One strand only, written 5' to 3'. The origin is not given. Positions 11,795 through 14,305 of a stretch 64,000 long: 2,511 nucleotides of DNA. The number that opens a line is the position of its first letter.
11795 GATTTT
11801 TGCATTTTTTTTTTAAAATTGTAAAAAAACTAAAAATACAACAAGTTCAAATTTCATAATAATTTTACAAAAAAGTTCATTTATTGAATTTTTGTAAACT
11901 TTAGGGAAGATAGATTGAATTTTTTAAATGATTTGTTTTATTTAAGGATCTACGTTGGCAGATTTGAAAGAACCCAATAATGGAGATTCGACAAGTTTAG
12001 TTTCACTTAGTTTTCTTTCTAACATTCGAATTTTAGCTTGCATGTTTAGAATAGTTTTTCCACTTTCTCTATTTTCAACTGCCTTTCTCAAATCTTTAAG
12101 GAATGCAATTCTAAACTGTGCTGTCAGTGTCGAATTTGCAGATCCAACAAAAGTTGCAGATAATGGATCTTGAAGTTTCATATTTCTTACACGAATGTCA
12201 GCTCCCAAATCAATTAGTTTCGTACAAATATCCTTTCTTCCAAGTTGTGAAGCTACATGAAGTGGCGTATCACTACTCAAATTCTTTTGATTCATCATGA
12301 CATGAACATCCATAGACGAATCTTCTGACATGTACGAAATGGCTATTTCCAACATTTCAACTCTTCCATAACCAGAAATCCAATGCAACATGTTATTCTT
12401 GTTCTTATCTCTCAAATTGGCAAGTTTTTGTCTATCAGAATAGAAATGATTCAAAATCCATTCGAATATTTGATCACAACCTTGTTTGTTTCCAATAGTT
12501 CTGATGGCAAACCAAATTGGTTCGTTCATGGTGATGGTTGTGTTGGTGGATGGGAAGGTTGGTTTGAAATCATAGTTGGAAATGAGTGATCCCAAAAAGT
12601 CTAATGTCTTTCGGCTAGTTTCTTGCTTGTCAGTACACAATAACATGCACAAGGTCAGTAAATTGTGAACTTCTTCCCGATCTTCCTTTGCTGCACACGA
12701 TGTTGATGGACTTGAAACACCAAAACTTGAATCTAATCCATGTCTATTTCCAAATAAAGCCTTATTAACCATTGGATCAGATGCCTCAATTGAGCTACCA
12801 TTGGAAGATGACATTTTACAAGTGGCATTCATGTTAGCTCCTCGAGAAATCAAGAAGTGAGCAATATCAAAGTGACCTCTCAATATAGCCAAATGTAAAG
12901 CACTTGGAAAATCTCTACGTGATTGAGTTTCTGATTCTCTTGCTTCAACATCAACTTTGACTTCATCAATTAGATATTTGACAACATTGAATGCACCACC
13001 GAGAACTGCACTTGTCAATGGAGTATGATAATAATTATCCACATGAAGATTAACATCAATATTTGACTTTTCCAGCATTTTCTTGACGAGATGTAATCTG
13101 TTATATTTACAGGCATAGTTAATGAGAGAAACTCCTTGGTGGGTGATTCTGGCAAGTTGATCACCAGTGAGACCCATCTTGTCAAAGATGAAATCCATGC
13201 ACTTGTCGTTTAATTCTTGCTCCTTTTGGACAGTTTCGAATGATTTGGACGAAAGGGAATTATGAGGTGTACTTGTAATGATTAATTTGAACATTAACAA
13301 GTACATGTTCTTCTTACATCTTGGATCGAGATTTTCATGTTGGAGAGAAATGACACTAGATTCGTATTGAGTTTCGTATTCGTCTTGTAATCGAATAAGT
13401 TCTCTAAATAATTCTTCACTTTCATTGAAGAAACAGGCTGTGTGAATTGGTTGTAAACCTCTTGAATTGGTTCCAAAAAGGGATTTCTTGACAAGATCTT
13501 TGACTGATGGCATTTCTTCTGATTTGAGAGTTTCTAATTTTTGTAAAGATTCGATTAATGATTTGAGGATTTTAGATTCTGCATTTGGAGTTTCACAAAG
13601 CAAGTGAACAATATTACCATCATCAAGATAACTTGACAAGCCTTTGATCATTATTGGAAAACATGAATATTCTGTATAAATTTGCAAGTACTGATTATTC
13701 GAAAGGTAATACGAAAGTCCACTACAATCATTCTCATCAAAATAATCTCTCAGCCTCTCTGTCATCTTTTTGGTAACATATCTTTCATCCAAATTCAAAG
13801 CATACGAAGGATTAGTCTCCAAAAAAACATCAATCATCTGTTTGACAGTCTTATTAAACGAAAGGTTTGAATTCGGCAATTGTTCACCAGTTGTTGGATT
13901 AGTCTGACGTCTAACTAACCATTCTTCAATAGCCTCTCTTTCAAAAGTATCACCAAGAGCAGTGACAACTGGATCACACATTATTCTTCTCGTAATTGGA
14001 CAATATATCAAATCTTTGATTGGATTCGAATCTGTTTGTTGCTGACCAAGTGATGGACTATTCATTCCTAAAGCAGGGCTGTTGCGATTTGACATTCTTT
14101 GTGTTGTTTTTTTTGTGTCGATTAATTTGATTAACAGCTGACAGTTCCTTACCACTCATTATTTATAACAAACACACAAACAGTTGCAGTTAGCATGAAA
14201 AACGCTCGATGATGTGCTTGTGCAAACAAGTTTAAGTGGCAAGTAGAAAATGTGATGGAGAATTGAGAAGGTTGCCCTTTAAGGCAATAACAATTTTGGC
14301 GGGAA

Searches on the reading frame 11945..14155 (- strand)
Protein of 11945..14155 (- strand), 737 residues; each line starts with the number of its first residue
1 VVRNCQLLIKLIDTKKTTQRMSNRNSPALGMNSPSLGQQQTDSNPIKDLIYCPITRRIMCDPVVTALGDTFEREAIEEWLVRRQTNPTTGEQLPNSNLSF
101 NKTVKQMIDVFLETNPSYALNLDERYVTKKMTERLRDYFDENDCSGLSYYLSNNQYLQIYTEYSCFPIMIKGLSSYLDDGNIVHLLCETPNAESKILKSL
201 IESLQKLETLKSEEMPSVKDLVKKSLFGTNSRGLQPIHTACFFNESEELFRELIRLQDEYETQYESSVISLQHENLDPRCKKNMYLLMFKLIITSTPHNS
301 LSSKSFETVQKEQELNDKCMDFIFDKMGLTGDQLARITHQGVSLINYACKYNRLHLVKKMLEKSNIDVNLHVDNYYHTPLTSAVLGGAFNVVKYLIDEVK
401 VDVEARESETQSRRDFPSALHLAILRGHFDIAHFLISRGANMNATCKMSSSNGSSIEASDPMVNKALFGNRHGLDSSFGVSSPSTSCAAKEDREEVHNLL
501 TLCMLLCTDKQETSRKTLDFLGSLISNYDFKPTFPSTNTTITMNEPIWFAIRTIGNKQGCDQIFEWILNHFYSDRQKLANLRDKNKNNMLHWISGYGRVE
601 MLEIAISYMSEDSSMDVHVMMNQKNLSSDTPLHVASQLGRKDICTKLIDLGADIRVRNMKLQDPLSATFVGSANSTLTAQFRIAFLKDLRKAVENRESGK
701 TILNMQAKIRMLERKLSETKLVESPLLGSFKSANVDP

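Call 46: search_protein_families(library=pfam, max_evalue=0.0001, proteins=[window:11945-14155:-])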
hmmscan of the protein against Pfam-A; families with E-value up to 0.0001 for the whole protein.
window:11945-14155:- (737 aa): 6 families
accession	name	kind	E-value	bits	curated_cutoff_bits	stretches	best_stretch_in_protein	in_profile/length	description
PF12796.13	Ank_2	-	2.3e-27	95.8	27.3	3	346-445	2-89/90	Ankyrin repeats (3 copies)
PF13606.12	Ank_3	-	1e-21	74.8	22.3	0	418-441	4-27/30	Ankyrin repeat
PF00023.36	Ank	-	3.5e-21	74.5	21.1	1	418-445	4-31/33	Ankyrin repeat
PF13637.12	Ank_4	-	4.1e-17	62.3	22.7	0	347-396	3-50/50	Ankyrin repeats (many copies)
PF04564.21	U-box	-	8.5e-17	61.5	21.4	1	48-115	3-71/73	U-box domain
PF13857.12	Ank_5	-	1.4e-13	51.3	27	0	341-380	16-53/56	Ankyrin repeats (many copies)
